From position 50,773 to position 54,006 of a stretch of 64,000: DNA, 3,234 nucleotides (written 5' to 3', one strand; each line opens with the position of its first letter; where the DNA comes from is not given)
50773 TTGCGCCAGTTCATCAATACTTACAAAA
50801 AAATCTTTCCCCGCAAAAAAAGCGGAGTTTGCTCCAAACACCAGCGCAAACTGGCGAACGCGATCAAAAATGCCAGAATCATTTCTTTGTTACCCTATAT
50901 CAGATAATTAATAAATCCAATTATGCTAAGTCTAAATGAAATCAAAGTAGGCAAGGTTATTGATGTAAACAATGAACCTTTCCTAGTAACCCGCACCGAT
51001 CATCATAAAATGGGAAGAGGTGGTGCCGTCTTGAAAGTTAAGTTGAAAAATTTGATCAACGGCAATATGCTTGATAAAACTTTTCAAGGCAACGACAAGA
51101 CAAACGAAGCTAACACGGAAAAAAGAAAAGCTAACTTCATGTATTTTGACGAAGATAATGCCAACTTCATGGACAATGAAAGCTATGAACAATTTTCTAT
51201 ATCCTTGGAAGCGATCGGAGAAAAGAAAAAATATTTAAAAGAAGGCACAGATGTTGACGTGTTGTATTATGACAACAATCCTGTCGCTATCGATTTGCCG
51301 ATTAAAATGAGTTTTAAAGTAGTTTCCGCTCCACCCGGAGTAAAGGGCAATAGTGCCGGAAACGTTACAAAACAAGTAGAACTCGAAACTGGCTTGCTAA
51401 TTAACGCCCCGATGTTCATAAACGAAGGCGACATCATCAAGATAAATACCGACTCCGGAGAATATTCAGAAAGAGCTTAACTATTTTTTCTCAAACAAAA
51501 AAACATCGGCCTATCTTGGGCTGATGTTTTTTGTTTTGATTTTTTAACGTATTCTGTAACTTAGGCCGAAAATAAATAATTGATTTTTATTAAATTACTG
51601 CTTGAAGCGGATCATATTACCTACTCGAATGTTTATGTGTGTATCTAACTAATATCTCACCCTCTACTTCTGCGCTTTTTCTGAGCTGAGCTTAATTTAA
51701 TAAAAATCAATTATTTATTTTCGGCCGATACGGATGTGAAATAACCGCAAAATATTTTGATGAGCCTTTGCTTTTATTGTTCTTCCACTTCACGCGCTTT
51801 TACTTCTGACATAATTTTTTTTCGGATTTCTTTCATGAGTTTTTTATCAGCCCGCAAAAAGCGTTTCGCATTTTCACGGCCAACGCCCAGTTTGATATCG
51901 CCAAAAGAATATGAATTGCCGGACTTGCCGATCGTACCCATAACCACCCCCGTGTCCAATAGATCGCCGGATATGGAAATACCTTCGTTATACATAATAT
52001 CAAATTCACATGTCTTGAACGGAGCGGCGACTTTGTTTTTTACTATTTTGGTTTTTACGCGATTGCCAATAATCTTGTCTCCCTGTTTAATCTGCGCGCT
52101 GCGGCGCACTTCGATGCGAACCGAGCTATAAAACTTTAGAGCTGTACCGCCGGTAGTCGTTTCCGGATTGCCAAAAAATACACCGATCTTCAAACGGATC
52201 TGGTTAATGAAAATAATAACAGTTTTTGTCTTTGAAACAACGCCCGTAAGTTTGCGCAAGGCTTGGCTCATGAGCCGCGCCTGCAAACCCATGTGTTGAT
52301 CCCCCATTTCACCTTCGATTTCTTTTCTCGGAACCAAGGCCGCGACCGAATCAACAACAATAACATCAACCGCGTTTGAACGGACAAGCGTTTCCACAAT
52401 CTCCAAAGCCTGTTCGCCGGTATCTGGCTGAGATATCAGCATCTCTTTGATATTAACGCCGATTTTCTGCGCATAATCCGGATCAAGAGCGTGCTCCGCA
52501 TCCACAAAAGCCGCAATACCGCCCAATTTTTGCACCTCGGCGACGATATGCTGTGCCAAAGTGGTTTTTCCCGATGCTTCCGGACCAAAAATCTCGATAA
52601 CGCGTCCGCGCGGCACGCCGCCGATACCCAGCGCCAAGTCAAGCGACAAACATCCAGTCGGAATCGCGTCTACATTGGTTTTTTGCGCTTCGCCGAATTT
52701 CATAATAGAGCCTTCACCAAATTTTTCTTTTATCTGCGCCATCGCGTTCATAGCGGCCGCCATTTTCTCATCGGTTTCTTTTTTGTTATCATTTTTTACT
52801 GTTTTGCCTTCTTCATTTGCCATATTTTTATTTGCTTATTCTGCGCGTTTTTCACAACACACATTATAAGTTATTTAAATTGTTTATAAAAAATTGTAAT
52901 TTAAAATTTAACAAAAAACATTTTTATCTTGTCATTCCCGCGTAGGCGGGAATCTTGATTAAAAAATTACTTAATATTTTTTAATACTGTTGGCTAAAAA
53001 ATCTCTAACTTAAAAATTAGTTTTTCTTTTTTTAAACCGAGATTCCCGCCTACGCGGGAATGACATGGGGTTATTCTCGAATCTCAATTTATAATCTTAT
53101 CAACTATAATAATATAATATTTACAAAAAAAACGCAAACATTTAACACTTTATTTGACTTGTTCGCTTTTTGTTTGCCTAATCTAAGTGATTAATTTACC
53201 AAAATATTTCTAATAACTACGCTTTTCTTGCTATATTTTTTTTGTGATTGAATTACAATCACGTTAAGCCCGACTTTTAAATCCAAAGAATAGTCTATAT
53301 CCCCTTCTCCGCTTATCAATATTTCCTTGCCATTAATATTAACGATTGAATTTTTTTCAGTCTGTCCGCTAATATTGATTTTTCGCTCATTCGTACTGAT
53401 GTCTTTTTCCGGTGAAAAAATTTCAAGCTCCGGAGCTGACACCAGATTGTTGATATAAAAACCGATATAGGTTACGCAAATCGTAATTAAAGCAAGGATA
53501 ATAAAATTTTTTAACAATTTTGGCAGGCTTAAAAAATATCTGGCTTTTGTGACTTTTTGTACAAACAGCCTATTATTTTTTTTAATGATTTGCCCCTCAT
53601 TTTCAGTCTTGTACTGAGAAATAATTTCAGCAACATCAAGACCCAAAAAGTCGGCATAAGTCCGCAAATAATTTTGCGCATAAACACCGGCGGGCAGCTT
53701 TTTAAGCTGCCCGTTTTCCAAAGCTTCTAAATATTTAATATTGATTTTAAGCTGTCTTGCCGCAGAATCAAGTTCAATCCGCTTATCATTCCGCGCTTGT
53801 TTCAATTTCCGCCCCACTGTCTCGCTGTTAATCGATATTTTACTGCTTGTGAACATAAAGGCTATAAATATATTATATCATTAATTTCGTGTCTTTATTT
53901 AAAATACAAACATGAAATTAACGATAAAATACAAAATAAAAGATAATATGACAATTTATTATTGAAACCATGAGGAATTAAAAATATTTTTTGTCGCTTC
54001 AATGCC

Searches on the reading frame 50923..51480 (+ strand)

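Call 9: search_protein_families(library=pfam, proteins=[window:50923-51480:+], max_evalue=0.001)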
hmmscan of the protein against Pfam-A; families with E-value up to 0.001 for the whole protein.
window:50923-51480:+ (185 aa): 3 families
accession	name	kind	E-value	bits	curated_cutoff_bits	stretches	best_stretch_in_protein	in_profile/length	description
PF09285.17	Elong-fact-P_C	-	1.5e-20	73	25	1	131-184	3-56/56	Elongation factor P, C-terminal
PF01132.26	EFP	-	1e-19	70.7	27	1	68-121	1-54/54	Elongation factor P (EF-P) OB domain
PF08207.18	EFP_N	-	4.2e-19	68.7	23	1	4-59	2-57/58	Elongation factor P (EF-P) KOW-like domain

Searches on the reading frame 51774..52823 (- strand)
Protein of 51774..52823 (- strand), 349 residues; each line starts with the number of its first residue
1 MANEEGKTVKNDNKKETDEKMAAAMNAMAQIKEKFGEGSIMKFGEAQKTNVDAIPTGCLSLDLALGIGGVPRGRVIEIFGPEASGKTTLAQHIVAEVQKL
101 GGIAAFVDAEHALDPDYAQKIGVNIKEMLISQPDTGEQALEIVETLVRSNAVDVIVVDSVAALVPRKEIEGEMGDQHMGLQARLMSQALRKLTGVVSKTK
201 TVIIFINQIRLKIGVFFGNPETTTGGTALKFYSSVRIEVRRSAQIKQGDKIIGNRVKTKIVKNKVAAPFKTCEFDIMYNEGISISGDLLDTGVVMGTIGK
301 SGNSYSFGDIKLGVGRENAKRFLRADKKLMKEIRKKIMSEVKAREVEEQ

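Call 9: search_protein_families(library=pfam, proteins=[window:51774-52823:-], max_evalue=0.001)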
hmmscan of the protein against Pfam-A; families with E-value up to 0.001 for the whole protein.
window:51774-52823:- (349 aa): 10 families
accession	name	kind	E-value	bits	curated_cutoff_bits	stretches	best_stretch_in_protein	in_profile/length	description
PF00154.27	RecA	-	1.4e-134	448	27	1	25-283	4-262/262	recA bacterial DNA recombination protein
PF21096.2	RecA_C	-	1.2e-15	57.8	27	1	286-341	1-56/57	RecA C-terminal domain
PF08423.17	Rad51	-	4e-09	36.5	22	1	49-244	3-214/244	Rad51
PF06745.19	ATPase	-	2.7e-06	27.4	26.6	1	54-126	1-75/231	KaiC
PF01637.24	ATPase_2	-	1.1e-05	25.8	33.2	1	75-205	22-115/225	ATPase domain predominantly from Archaea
PF02283.22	CobU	-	1.5e-05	25.1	27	1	78-209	3-125/168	Cobinamide kinase / cobinamide phosphate guanyltransferase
PF00004.35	AAA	-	0.00019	22.3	21.2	1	78-200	3-100/131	ATPase family associated with various cellular activities (AAA)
PF13479.12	AAA_24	-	0.00079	19.8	27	0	75-164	4-77/195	AAA domain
PF00005.33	ABC_tran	-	0.00085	20.4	25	0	70-127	8-67/137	ABC transporter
PF13401.12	AAA_22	-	0.00087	20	27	0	74-170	6-97/130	AAA domain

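Call 87: find_homologous_proteins(query=window:51774-52823:-, max_evalue=1e-30)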
Query window:51774-52823:- (349 aa): 8000 proteins with E <= 1e-30 among 8000 candidates; the best 120 are listed.
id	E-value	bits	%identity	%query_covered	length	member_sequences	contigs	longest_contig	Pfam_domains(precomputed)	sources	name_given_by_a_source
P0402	2.9e-218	741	100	100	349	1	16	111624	PF06745.20,PF02283.23,PF08423.18,PF00154.28,PF21096.3,PF01637.25,PF27531.1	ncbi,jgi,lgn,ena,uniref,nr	ncbi:MAG: Protein RecA [Candidatus Falkowbacteria bacterium GW2011_GWC2_38_22]|uniref:Protein RecA n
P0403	7.3e-217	737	99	100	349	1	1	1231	PF06745.20,PF02283.23,PF08423.18,PF00154.28,PF21096.3,PF01637.25,PF27531.1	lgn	-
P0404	4.9e-208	708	96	100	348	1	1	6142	PF06745.20,PF02283.23,PF08423.18,PF00154.28,PF21096.3,PF01637.25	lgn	-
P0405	4.4e-205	698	100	94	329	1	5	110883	PF06745.20,PF02283.23,PF08423.18,PF00154.28,PF21096.3,PF01637.25,PF27531.1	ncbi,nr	ncbi:TPA: recombinase RecA [Candidatus Falkowbacteria bacterium]|nr:recombinase RecA [Candidatus Fal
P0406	8.8e-205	697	94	100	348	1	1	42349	PF06745.20,PF02283.23,PF08423.18,PF00154.28,PF21096.3,PF01637.25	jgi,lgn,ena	-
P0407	1.4e-204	697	93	100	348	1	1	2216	PF06745.20,PF02283.23,PF08423.18,PF00154.28,PF21096.3,PF01637.25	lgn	-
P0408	1.7e-193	660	87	99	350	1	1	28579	PF06745.20,PF08423.18,PF00004.36,PF00154.28,PF21096.3,PF01637.25,PF13481.13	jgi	jgi:recombination protein RecA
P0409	2.8e-192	656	88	97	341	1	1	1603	PF06745.20,PF02283.23,PF08423.18,PF00154.28,PF21096.3,PF01637.25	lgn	-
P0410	4.5e-192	655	88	97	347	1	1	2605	PF06745.20,PF08423.18,PF00154.28,PF21096.3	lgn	-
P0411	4.6e-192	655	87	97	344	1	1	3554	PF06745.20,PF02283.23,PF08423.18,PF00154.28,PF21096.3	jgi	jgi:recombination protein RecA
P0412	5.5e-192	655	88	99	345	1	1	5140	PF06745.20,PF08423.18,PF00154.28,PF21096.3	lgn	-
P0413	8.2e-192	655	88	97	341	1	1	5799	PF06745.20,PF08423.18,PF00154.28,PF21096.3,PF01637.25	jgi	-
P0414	2.0e-191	653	88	96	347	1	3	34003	PF06745.20,PF08423.18,PF00154.28,PF21096.3,PF27531.1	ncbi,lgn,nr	ncbi:recombinase RecA [Patescibacteria group bacterium]|nr:recombinase RecA [Patescibacteria group b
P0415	3.4e-191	653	88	96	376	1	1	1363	PF06745.20,PF08423.18,PF00154.28,PF21096.3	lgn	-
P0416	3.7e-191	652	87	100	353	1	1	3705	PF06745.20,PF08423.18,PF00154.28,PF21096.3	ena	-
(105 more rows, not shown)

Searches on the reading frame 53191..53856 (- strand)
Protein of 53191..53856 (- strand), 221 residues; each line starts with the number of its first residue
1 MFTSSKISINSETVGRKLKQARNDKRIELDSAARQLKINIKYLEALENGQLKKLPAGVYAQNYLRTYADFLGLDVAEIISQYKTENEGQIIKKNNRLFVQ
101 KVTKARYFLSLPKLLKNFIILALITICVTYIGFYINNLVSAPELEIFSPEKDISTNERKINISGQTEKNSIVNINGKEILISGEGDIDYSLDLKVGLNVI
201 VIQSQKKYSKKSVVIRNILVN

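Call 9: search_protein_families(library=pfam, proteins=[window:53191-53856:-], max_evalue=0.001)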
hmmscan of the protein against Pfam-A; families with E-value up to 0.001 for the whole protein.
window:53191-53856:- (221 aa): 3 families
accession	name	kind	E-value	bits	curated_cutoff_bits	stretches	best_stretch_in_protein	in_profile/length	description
PF13413.12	HTH_25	-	8.9e-21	73.9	24.6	1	18-78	2-62/62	Helix-turn-helix domain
PF09136.16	Glucodextran_B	-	1.1e-09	38.6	27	1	142-219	1-80/83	Glucodextranase, domain B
PF12844.13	HTH_19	-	2.8e-05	24.4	30.2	1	15-82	1-62/64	Helix-turn-helix domain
